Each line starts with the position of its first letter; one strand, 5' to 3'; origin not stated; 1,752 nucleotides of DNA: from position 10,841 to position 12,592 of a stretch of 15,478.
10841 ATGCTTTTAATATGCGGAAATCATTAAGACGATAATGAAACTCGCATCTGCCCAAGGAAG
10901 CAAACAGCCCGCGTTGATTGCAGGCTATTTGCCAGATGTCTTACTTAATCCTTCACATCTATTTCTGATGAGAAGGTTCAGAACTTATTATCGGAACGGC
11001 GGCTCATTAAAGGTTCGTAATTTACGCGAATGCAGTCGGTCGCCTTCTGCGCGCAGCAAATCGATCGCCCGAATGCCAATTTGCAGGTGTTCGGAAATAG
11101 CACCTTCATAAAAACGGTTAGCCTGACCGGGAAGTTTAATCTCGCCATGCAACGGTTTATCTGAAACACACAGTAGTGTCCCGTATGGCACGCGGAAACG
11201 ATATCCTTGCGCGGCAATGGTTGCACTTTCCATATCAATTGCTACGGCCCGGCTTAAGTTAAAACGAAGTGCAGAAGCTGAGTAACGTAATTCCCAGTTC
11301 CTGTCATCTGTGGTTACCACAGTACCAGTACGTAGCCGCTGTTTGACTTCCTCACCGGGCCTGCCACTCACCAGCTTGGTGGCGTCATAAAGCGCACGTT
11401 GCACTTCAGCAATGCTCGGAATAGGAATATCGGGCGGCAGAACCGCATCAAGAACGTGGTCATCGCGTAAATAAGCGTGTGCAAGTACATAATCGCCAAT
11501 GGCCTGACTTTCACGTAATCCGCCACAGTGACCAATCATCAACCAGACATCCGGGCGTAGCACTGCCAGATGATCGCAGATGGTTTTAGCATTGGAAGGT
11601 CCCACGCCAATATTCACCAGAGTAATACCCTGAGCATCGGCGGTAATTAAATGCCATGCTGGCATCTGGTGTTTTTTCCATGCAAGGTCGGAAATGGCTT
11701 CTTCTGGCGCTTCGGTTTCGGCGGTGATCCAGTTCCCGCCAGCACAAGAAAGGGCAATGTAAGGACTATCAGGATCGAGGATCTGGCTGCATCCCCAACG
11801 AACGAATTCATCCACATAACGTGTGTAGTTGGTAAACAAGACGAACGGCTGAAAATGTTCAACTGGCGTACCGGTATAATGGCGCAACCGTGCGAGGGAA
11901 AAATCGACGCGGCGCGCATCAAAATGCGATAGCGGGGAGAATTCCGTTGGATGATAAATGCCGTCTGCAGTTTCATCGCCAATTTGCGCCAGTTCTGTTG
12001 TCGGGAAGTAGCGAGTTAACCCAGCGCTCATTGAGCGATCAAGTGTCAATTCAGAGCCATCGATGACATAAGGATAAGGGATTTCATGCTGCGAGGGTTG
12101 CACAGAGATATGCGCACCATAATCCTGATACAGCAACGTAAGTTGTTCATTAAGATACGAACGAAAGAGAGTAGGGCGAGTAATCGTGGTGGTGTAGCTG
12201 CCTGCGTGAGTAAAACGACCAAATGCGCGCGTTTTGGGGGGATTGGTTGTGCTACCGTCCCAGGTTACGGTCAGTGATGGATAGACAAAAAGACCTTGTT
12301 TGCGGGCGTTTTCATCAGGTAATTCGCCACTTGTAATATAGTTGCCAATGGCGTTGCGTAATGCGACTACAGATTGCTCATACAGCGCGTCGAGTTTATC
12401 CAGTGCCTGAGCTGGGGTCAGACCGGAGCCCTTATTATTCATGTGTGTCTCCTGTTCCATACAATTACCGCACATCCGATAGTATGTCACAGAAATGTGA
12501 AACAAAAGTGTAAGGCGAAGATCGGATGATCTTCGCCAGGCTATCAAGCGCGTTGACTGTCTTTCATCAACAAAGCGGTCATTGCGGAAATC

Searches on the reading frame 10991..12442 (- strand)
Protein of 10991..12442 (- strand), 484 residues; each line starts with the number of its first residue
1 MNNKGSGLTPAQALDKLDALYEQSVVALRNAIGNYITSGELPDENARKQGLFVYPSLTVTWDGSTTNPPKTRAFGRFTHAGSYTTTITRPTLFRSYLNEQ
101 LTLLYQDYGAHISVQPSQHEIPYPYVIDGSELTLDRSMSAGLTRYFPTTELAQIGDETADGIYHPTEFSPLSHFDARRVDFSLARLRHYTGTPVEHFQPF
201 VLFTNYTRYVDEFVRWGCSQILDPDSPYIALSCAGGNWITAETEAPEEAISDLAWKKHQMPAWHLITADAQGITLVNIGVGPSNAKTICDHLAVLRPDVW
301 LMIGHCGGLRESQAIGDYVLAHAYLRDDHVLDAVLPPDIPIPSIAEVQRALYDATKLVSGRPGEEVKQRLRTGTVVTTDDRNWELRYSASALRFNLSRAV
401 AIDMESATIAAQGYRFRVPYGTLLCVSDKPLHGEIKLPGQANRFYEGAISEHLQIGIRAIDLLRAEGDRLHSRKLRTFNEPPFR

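Call 50: find_homologous_proteins(query=window:10991-12442:-, max_evalue=1e-100)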
Query window:10991-12442:- (484 aa): 7989 proteins with E <= 1e-100 among 8000 candidates; the best 120 are listed.
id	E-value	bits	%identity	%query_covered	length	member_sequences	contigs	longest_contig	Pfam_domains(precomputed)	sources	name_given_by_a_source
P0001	0.0e+0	1261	84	69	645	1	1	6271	PF01048.27,PF10423.16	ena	-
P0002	0.0e+0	1117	99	100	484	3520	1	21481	PF01048.27,PF10423.16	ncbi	-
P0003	0.0e+0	1033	92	100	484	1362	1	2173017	PF01048.27,PF10423.16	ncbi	ncbi:AMP nucleosidase [Enterobacter hormaechei]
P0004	0.0e+0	1017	90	100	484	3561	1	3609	PF01048.27,PF10423.16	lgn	-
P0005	4.0e-295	997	89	100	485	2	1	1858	PF01048.27,PF10423.16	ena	-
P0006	4.9e-295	997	89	100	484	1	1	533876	PF01048.27,PF10423.16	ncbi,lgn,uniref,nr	ncbi:AMP nucleosidase [Cronobacter sakazakii]|uniref:AMP nucleosidase n=1 Tax=Cronobacter sakazakii 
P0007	9.8e-295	996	89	100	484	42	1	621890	PF01048.27,PF10423.16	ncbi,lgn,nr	ncbi:AMP nucleosidase [Cronobacter sakazakii]|nr:AMP nucleosidase [Cronobacter sakazakii]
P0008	4.0e-294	993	89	100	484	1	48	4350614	PF01048.27,PF10423.16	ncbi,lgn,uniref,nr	ncbi:AMP nucleosidase [Cronobacter sakazakii]|uniref:AMP nucleosidase n=1 Tax=Cronobacter sakazakii 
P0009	1.1e-293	992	88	100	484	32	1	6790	PF01048.27,PF10423.16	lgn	-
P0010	1.4e-293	992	89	100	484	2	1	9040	PF01048.27,PF10423.16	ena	-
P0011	2.2e-293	991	88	100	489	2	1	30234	PF01048.27,PF10423.16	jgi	jgi:AMP nucleosidase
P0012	2.7e-293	991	88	100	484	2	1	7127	PF01048.27,PF10423.16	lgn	-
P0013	2.7e-293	991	89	100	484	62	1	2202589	PF01048.27,PF10423.16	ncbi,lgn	ncbi:AMP nucleosidase [Cronobacter universalis]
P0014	9.6e-293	989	89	100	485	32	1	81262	PF01048.27,PF10423.16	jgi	-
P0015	1.3e-292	988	88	100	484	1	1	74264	PF01048.27,PF10423.16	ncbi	-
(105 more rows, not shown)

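Call 51: list_cluster_members(proteins=[P0002, P0003, P0004])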
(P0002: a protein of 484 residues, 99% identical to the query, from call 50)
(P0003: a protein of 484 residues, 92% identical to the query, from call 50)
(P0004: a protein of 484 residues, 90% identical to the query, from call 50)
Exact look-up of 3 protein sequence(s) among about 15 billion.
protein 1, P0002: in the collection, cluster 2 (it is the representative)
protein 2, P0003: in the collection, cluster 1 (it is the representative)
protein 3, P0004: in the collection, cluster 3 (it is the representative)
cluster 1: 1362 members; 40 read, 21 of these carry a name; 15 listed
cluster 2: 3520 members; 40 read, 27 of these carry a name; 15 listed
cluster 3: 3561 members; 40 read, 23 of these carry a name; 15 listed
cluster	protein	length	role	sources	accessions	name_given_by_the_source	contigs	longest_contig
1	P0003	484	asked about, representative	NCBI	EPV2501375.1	AMP nucleosidase [Enterobacter hormaechei]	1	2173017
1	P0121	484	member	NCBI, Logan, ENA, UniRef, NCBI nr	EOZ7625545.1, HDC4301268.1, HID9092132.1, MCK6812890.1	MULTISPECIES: AMP nucleosidase [Enterobacter] | AMP nucleosidase n=1 Tax=Enterobacter TaxID=547 RepID=UPI00034B5188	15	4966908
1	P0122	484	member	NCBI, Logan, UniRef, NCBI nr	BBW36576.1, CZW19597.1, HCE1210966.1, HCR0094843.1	AMP nucleosidase [Enterobacter hormaechei] | AMP nucleosidase n=1 Tax=Enterobacter hormaechei TaxID=158836 RepID=UPI00075BDE40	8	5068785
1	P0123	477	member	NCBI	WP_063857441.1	AMP nucleosidase, partial [Enterobacter hormaechei]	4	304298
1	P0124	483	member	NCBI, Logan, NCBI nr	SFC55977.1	AMP nucleosidase [Kosakonia oryzae]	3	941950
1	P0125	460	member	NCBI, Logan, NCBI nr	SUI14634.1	AMP nucleosidase [Salmonella enterica subsp. enterica serovar Enteritidis]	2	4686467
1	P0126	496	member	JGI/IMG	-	AMP nucleosidase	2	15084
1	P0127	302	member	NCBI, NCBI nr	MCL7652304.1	AMP nucleosidase, partial [Klebsiella pneumoniae] | AMP nucleosidase [Klebsiella pneumoniae]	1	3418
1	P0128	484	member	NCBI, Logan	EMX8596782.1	AMP nucleosidase [Enterobacter hormaechei]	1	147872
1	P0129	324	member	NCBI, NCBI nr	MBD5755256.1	AMP nucleosidase, partial [Citrobacter freundii] | AMP nucleosidase [Citrobacter freundii]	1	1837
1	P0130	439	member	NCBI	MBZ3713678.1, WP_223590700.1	AMP nucleosidase, partial [Salmonella enterica subsp. enterica serovar Newlands]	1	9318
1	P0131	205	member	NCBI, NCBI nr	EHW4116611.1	AMP nucleosidase, partial [Salmonella enterica subsp. enterica serovar Typhi] | AMP nucleosidase [Salmonella enterica subsp. enterica serovar Typhi]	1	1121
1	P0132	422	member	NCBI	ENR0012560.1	AMP nucleosidase, partial [Salmonella enterica subsp. enterica]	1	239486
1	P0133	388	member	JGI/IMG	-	AMP nucleosidase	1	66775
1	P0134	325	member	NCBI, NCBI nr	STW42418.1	AMP nucleosidase [Klebsiella variicola]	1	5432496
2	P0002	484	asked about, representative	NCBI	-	-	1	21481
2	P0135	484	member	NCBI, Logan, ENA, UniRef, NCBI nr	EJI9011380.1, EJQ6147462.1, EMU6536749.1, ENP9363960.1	AMP nucleosidase [Escherichia albertii] | AMP nucleosidase n=1 Tax=Escherichia albertii TaxID=208962 RepID=UPI0007441AC4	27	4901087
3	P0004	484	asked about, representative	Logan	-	-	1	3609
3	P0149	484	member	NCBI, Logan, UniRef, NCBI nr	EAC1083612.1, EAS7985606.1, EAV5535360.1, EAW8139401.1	AMP nucleosidase [Salmonella enterica subsp. enterica serovar Newport] | AMP nucleosidase n=1 Tax=Salmonella enterica TaxID=28901 RepID=A0A5V3MPD9_SALER | AMP nucleosidase [Salmonella enterica]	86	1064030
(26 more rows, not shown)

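Call 52: find_encoding_contigs(protein=P0135, flank=6000, max_places=3)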
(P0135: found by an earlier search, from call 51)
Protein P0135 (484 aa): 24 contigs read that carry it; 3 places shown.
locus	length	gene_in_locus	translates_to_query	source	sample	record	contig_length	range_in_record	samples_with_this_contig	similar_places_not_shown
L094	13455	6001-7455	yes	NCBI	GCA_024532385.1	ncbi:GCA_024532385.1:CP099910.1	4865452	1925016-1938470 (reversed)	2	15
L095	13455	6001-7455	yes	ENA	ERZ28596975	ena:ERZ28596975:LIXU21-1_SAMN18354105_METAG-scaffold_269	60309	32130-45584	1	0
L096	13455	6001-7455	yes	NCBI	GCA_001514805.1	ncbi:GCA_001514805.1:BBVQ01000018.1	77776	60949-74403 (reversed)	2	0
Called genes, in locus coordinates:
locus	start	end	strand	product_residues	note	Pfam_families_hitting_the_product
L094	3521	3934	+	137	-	-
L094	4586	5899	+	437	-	PF00083:Sugar_tr, PF07690:MFS_1, PF13347:MFS_2, PF07690:MFS_1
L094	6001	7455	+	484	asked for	PF10423:AMNp_N, PF01048:PNP_UDP_1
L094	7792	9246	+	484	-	PF01554:MatE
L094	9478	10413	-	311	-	PF03734:YkuD, PF17969:Ldt_C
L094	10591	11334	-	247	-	PF02654:CobS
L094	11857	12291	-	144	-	-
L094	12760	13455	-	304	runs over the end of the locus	PF10114:PocR, PF00165:HTH_AraC, PF12833:HTH_18, PF00165:HTH_AraC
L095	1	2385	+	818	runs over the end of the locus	PF25023:TEN_YD-shell, PF05593:RHS_repeat, PF25023:TEN_YD-shell, PF05593:RHS_repeat (weak)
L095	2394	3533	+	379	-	PF03527:RHS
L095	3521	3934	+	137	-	-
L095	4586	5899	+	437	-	PF00083:Sugar_tr, PF07690:MFS_1, PF13347:MFS_2, PF00083:Sugar_tr (weak), PF07690:MFS_1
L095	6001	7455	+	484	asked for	PF10423:AMNp_N, PF01048:PNP_UDP_1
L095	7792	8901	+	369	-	PF01554:MatE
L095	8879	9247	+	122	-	-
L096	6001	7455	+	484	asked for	PF10423:AMNp_N, PF01048:PNP_UDP_1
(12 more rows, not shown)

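Call 53: find_encoding_contigs(protein=P0149, flank=6000, max_places=2)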
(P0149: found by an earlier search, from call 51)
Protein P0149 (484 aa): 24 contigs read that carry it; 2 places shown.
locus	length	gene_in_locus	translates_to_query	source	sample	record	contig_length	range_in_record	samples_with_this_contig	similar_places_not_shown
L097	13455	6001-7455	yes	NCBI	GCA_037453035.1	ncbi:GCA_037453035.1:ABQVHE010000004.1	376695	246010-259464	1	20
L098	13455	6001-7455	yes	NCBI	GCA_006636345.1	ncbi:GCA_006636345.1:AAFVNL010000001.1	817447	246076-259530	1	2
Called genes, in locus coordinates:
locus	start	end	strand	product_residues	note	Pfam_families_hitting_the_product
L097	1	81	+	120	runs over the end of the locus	PF06953:ArsD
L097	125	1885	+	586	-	PF01656:CbiA, PF02374:ArsA_ATPase, PF13614:AAA_31, PF13191:AAA_16 (weak), PF13481:AAA_25 (weak), PF01656:CbiA, PF02374:ArsA_ATPase, PF13614:AAA_31 (weak), +16 more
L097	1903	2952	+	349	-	PF01758:SBF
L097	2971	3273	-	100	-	PF13356:Arm-DNA-bind_3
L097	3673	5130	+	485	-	PF13440:Polysacc_synt_3 (faint), PF01554:MatE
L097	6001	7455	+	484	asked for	PF10423:AMNp_N, PF01048:PNP_UDP_1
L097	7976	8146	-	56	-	-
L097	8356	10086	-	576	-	-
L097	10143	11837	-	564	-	PF07661:MORN_2 (faint), PF08238:Sel1 (weak)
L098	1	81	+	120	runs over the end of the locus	PF06953:ArsD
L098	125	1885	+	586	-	PF01656:CbiA, PF02374:ArsA_ATPase, PF13614:AAA_31, PF13191:AAA_16 (weak), PF13481:AAA_25 (weak), PF01656:CbiA, PF02374:ArsA_ATPase, PF13614:AAA_31 (weak), +16 more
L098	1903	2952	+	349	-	PF01758:SBF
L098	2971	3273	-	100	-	PF13356:Arm-DNA-bind_3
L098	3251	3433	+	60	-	-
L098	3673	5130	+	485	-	PF13440:Polysacc_synt_3 (faint), PF01554:MatE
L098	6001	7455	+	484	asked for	PF10423:AMNp_N, PF01048:PNP_UDP_1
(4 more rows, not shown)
